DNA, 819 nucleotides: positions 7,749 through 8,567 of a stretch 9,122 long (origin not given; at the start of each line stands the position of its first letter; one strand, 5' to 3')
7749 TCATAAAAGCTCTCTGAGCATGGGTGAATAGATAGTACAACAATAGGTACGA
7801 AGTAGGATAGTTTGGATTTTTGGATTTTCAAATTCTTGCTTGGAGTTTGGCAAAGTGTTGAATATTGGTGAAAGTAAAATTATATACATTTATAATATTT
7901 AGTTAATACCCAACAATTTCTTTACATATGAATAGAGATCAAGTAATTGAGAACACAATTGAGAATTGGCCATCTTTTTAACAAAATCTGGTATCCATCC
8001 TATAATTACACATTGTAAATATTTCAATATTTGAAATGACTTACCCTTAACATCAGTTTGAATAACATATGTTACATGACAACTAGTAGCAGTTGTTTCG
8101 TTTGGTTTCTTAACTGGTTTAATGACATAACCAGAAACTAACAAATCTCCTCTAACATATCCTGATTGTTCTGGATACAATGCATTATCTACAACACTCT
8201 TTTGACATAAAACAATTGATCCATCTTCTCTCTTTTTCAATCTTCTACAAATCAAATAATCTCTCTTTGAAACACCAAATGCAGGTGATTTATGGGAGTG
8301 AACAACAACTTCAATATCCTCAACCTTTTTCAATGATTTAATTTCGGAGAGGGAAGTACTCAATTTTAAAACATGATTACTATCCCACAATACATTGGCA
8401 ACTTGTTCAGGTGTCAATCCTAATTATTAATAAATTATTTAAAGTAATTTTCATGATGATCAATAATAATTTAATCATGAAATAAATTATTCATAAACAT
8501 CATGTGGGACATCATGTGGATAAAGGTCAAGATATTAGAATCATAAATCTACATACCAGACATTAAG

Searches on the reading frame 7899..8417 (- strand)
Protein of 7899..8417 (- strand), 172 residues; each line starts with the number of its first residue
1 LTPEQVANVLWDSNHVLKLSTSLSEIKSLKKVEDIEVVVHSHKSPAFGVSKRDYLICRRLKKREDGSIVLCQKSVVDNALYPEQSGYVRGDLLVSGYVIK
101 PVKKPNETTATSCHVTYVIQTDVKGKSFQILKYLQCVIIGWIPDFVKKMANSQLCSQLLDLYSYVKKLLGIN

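Call 11: find_homologous_proteins(query=window:7899-8417:-)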
Query window:7899-8417:- (172 aa): 5 proteins with E <= 0.001 among 50 candidates.
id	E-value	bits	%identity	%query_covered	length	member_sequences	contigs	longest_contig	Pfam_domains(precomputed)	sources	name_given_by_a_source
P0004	2.6e-90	319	91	100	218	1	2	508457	PF01852.26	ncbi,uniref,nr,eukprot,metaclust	ncbi:predicted protein [Naegleria gruberi]|uniref:Predicted protein n=1 Tax=Naegleria gruberi TaxID=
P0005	1.6e-68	248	70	100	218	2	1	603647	PF01852.26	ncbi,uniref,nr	ncbi:hypothetical protein FDP41_004937 [Naegleria fowleri]|uniref:START domain-containing protein n=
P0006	1.5e-52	196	62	97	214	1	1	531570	PF01852.26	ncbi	ncbi:hypothetical protein ABK040_000175 [Willaertia magna]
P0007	9.8e-38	148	84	48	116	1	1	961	PF01852.26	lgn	-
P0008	1.5e-37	147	83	47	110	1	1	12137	PF01852.26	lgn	-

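Call 12: find_encoding_contigs(protein=P0004, flank=10000, max_places=4)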
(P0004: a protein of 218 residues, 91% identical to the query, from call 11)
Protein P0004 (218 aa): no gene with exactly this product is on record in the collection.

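Call 39: search_protein_families(library=pfam, proteins=[window:7902-8417:-], max_evalue=0.1)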
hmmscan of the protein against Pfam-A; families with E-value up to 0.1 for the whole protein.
window:7902-8417:- (172 aa): 1 family
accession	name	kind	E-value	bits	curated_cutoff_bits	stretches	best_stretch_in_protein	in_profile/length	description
PF01852.25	START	-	6.7e-18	65.3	22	1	8-129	61-179/207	START domain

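Call 43: find_encoding_contigs(protein=P0005, flank=10000, max_places=3)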
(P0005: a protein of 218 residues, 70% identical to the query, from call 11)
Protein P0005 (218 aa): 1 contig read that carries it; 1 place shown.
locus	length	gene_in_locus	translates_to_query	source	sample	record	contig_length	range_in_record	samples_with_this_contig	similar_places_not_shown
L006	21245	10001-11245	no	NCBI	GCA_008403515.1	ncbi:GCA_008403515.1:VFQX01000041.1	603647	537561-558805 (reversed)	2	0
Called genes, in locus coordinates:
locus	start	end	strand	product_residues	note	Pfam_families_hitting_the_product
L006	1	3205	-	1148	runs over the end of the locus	PF13415:Beta-prop_FBX42 (faint), PF24681:Kelch_KLHDC2_KLHL20_DRC7 (faint), PF00651:BTB (faint)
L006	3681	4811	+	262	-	-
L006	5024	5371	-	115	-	PF02970:TBCA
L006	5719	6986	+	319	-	-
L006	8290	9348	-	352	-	PF00294:PfkB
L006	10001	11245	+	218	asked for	PF01852:START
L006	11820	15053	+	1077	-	PF08066:PMC2NT, PF01612:DNA_pol_A_exo1, PF00570:HRDC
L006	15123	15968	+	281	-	-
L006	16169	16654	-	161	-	PF26729:TMA17_helical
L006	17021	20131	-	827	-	PF23598:LRR_14, PF13855:LRR_8, PF12799:LRR_4, PF23598:LRR_14, PF13855:LRR_8, PF23598:LRR_14, PF13855:LRR_8 (weak), PF00782:DSPc, +3 more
